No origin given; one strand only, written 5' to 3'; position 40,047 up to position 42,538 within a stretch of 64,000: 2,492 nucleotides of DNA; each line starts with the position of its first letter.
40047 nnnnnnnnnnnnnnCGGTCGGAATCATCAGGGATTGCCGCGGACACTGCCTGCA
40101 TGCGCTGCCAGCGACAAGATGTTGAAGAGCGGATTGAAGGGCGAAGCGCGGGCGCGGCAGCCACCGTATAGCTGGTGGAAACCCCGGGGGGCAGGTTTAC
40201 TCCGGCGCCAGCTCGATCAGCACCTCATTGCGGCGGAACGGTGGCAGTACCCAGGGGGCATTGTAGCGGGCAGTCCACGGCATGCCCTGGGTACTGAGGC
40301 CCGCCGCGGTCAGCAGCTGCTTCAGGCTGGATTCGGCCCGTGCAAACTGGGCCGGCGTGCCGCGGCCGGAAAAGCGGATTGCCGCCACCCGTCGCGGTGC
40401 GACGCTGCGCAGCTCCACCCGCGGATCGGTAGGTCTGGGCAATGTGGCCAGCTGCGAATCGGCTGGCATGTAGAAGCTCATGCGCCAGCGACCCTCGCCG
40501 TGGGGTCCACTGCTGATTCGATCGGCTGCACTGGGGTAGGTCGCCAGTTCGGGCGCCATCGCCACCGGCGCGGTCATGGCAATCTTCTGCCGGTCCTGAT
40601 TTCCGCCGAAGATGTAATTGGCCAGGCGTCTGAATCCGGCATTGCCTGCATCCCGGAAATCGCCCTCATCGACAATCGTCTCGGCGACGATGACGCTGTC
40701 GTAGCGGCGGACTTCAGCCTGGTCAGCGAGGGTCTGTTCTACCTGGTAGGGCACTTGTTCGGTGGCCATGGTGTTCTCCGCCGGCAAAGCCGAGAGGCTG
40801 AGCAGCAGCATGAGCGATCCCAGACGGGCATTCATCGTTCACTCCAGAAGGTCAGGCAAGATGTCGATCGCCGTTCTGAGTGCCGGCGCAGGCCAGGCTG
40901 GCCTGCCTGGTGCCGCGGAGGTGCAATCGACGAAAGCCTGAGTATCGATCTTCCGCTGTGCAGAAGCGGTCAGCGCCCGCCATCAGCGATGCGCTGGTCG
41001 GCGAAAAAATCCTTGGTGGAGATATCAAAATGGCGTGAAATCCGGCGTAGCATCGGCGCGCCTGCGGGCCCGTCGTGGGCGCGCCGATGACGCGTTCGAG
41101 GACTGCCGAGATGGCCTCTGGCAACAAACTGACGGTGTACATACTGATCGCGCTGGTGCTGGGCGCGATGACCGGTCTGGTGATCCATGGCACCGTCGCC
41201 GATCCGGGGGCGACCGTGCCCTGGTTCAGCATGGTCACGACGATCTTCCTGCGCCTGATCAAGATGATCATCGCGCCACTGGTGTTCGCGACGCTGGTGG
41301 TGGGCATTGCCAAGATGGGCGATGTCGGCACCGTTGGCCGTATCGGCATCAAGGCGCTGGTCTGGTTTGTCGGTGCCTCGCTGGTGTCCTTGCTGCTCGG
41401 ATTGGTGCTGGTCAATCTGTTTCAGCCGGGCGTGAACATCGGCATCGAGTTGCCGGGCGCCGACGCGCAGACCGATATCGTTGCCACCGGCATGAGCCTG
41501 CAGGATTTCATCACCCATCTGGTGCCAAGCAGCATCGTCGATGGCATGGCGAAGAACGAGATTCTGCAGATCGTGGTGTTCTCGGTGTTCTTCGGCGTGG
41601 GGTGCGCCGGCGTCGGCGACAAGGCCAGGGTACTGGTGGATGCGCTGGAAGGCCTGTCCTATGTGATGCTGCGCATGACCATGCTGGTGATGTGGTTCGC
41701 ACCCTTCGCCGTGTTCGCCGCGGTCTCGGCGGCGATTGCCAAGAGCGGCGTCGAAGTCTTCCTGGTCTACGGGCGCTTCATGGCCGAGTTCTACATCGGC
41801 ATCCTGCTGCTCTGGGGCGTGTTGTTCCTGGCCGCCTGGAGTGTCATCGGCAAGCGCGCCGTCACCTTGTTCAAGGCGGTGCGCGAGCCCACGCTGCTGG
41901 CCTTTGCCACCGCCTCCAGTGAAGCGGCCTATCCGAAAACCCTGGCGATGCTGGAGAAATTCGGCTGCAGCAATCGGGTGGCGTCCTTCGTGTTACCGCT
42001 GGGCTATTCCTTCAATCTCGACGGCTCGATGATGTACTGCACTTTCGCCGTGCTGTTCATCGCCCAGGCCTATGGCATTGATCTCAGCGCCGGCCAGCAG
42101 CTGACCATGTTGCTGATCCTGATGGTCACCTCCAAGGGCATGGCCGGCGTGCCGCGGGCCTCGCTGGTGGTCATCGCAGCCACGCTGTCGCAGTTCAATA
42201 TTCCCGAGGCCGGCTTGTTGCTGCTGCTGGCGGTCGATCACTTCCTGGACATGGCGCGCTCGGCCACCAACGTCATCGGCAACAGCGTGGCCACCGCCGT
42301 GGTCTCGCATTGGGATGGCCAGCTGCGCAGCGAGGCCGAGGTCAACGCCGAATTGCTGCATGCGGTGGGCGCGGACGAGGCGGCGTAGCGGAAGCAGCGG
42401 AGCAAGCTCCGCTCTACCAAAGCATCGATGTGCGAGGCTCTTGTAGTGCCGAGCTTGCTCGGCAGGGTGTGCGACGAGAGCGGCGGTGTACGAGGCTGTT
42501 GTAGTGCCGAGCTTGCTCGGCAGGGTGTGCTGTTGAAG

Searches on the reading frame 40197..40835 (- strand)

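Call 94: search_protein_families(library=pfam, proteins=[window:40197-40835:-], max_evalue=0.0001)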
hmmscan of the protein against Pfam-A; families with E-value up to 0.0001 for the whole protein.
window:40197-40835:- (212 aa): 1 family
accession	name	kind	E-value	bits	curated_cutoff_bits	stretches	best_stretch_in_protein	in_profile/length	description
PF04832.17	SOUL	-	7.8e-46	156.7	27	1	26-208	2-173/173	SOUL heme-binding protein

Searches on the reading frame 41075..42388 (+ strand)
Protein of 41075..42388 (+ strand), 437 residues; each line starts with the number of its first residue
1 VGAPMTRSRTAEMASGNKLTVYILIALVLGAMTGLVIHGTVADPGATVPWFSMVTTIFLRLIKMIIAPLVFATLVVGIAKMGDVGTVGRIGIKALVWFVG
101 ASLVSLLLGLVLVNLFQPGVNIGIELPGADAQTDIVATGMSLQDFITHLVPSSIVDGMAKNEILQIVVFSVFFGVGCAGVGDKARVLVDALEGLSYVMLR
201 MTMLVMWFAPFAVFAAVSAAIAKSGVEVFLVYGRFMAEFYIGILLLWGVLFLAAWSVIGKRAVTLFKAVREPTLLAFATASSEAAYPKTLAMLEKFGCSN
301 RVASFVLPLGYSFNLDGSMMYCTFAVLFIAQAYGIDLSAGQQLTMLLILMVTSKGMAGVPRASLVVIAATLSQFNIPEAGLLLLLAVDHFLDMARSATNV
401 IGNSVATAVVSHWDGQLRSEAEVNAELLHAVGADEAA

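Call 94: search_protein_families(library=pfam, proteins=[window:41075-42388:+], max_evalue=0.0001)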
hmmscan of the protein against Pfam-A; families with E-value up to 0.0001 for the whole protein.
window:41075-42388:+ (437 aa): 1 family
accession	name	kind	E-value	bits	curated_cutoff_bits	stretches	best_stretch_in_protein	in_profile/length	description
PF00375.23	SDF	-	5.3e-112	375.1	27.9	1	19-413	1-387/387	Sodium:dicarboxylate symporter family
